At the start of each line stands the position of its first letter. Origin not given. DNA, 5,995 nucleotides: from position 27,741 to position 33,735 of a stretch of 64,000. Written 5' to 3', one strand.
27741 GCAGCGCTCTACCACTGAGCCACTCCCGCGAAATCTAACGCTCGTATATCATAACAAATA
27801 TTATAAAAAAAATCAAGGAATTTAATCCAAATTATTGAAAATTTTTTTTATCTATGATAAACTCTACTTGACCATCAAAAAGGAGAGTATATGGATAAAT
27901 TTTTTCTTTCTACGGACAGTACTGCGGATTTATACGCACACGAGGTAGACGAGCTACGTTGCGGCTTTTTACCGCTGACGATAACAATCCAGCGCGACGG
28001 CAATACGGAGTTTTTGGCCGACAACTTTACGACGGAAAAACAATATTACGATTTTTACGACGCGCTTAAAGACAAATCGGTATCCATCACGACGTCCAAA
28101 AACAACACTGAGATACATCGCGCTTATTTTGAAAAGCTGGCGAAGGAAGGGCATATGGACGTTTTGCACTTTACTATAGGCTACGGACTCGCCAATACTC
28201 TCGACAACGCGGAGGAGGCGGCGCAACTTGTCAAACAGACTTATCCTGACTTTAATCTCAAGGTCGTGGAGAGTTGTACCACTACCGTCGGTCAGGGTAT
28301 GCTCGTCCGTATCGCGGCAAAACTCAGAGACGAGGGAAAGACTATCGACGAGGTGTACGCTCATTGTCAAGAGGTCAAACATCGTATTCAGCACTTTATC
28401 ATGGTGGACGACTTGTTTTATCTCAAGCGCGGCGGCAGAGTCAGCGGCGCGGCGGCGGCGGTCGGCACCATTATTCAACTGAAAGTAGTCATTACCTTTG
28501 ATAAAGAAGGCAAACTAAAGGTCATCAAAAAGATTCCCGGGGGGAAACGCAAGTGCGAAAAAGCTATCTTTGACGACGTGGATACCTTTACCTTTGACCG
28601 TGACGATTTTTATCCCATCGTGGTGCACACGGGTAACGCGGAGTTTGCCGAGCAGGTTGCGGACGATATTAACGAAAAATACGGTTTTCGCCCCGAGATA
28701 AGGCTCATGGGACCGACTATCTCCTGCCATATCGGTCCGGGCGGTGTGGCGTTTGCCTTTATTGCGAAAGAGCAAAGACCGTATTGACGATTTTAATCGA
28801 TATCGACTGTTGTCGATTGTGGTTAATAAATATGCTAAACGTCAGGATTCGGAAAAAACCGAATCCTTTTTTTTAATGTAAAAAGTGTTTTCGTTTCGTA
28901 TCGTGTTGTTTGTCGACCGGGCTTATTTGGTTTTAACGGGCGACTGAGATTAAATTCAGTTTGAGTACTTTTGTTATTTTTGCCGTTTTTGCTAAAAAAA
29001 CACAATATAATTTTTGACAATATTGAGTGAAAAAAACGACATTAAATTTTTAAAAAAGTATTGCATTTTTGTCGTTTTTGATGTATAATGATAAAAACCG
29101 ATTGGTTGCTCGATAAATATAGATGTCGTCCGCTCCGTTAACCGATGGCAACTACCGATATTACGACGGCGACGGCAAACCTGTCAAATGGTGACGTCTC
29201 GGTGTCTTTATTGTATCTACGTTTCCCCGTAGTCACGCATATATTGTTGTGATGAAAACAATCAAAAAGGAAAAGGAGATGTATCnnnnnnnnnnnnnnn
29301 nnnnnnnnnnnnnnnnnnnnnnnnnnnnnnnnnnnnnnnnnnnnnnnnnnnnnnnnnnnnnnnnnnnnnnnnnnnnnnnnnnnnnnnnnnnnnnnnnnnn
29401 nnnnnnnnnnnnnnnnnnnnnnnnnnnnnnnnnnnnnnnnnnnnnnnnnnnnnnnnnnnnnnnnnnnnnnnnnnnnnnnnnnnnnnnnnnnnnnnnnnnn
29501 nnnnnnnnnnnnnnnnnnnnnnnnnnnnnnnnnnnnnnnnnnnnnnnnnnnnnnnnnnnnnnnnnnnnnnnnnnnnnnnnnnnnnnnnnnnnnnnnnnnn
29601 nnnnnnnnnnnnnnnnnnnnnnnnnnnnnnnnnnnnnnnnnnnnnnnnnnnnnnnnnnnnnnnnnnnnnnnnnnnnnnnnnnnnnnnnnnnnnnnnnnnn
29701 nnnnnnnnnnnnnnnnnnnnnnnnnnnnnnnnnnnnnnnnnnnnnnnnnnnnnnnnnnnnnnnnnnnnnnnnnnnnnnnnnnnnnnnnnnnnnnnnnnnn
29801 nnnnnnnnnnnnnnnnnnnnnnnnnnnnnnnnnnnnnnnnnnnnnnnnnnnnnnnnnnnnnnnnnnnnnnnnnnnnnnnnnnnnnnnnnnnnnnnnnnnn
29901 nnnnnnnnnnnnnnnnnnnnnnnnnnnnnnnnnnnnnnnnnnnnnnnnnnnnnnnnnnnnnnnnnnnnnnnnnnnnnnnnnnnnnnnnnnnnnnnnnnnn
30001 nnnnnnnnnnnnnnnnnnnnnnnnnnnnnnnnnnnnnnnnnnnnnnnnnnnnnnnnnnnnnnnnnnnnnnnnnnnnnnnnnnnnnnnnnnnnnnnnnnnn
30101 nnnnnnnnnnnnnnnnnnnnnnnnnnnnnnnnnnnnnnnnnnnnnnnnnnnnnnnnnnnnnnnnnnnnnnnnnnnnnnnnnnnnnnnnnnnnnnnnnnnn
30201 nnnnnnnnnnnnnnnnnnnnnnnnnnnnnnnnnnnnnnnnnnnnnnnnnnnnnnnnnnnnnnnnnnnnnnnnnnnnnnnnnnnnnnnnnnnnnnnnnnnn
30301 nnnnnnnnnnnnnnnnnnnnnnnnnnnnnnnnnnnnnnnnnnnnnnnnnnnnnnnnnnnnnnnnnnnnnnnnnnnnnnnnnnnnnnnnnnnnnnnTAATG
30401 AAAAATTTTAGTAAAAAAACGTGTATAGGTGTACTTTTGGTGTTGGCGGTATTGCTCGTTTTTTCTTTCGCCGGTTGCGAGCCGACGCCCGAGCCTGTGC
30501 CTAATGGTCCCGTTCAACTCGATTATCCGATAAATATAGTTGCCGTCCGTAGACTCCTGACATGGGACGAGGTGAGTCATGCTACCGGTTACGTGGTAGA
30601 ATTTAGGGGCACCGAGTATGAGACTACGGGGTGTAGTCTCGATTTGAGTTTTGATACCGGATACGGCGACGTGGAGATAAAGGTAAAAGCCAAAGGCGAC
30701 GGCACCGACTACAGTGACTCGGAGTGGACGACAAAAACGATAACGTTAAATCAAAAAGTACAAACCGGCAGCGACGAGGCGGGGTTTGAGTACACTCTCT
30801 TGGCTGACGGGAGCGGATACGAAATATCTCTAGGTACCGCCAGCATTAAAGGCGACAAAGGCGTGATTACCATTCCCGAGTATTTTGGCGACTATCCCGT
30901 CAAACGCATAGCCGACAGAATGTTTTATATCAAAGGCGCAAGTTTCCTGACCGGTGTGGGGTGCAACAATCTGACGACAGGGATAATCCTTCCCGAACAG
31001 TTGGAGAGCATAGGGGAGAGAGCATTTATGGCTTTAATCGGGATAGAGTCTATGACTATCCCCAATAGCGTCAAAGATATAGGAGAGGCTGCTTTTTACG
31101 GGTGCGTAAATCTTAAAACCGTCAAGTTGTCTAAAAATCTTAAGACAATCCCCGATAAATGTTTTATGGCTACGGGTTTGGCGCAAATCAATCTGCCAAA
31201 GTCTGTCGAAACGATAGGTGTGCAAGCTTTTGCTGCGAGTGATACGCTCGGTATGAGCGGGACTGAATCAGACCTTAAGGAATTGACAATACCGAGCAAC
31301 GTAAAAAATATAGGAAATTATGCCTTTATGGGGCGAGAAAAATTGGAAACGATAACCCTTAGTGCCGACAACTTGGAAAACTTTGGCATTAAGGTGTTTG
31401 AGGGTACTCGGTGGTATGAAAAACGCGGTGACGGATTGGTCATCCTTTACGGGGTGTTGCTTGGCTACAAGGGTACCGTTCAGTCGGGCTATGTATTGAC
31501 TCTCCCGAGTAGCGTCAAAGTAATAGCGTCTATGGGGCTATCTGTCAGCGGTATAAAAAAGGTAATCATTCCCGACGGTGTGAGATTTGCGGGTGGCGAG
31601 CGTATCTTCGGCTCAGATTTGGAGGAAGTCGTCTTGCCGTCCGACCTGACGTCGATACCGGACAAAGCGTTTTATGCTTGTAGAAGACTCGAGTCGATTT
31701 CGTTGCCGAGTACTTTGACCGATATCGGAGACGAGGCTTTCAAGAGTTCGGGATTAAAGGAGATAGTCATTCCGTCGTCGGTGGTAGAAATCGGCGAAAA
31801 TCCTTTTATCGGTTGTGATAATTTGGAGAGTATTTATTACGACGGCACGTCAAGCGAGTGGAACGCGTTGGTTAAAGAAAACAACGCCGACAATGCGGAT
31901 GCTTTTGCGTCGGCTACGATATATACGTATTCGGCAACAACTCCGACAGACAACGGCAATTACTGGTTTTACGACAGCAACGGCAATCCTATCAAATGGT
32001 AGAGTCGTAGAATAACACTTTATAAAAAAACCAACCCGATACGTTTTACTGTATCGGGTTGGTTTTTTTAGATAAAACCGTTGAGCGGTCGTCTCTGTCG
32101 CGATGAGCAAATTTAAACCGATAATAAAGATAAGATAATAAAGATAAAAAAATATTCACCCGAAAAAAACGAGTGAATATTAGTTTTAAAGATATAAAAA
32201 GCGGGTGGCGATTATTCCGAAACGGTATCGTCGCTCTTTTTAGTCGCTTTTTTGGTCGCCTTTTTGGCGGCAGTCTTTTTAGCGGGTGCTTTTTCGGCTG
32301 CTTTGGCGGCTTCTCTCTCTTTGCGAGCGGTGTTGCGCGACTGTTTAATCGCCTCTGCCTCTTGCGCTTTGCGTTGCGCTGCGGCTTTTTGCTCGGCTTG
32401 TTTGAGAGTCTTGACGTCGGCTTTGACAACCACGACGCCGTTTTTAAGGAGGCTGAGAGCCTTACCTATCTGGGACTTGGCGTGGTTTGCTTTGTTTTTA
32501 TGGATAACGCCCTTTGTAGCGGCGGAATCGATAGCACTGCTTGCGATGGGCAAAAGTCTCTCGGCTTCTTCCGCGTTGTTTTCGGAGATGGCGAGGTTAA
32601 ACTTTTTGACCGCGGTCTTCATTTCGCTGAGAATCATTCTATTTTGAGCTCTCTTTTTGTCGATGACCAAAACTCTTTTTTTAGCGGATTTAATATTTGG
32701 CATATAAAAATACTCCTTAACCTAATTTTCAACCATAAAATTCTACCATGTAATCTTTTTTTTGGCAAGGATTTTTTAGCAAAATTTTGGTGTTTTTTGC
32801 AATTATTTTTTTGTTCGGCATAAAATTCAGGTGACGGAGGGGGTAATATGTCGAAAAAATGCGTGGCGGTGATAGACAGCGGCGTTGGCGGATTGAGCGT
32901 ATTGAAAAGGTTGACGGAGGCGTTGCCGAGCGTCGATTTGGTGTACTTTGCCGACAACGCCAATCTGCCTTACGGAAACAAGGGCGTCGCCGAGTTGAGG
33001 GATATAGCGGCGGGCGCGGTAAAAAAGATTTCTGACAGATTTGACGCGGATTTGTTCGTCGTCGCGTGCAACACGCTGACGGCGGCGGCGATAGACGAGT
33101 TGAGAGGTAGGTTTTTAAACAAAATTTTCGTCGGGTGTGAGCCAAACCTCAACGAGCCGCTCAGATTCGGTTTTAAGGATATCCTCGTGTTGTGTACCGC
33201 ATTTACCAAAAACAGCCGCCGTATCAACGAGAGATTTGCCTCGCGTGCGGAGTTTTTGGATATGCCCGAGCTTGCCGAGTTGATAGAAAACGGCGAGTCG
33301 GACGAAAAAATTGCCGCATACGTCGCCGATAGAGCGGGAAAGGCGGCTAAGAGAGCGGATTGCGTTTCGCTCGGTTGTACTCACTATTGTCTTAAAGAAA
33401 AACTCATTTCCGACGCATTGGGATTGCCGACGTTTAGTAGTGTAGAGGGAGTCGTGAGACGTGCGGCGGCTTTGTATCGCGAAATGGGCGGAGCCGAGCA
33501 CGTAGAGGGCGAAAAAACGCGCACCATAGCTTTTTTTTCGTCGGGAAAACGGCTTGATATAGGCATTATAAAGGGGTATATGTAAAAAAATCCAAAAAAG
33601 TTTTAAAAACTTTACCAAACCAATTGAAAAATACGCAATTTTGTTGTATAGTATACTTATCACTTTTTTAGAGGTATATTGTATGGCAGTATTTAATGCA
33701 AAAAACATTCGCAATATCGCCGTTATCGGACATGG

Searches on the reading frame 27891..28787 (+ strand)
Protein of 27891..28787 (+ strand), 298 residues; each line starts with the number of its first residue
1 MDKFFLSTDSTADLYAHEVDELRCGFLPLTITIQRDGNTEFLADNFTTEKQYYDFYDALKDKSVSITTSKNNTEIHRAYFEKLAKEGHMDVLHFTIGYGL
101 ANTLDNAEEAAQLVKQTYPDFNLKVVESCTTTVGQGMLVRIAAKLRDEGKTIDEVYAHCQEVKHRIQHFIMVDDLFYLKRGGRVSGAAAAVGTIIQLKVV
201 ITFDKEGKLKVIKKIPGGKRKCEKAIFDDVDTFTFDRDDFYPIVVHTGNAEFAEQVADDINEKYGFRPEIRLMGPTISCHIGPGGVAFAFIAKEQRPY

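Call 10: search_protein_families(library=pfam, proteins=[window:27891-28787:+], max_evalue=0.01)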
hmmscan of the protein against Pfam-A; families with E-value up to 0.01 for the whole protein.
window:27891-28787:+ (298 aa): 3 families
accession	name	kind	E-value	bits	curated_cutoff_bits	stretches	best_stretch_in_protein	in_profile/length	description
PF02645.21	DegV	-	1.5e-54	185.7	27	1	7-292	5-279/280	Uncharacterised protein, DegV family COG1307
PF17017.11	zf-C2H2_aberr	-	0.0093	16.6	27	0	13-86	28-98/172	Aberrant zinc-finger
PF13684.11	FakA-like_C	-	0.0099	15.7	23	0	102-264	57-194/216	Fatty acid kinase subunit A-like, C-terminal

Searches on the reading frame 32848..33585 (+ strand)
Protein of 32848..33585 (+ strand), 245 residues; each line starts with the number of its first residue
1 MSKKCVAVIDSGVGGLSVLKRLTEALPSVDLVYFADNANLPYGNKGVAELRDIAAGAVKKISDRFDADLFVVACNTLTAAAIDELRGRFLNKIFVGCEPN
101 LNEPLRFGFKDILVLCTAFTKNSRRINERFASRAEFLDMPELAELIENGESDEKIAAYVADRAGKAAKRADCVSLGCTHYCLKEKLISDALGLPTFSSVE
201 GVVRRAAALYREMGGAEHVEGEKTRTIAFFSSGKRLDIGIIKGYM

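Call 11: search_protein_families(library=pfam, proteins=[window:32848-33585:+], max_evalue=0.01)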
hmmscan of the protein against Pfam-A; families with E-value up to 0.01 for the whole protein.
window:32848-33585:+ (245 aa): 1 family
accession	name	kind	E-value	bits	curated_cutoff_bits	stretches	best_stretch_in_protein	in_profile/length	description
PF01177.27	Asp_Glu_race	-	1e-13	52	31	1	17-205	11-210/211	Asp/Glu/Hydantoin racemase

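Call 54: find_encoding_contigs(protein=window:32848-33585:+, flank=10000, max_places=10)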
Protein window:32848-33585:+ (245 aa): 1 contig read that carries it; 1 place shown.
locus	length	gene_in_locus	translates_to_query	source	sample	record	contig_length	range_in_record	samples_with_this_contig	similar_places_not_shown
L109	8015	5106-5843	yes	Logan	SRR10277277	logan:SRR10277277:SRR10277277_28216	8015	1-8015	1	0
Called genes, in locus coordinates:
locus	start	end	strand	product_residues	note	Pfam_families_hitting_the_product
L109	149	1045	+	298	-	PF02645:DegV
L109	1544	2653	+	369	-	-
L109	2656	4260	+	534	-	PF13306:LRR_5, PF13855:LRR_8 (faint), PF13306:LRR_5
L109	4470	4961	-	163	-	PF01649:Ribosomal_S20p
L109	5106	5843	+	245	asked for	PF01177:Asp_Glu_race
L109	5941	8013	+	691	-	?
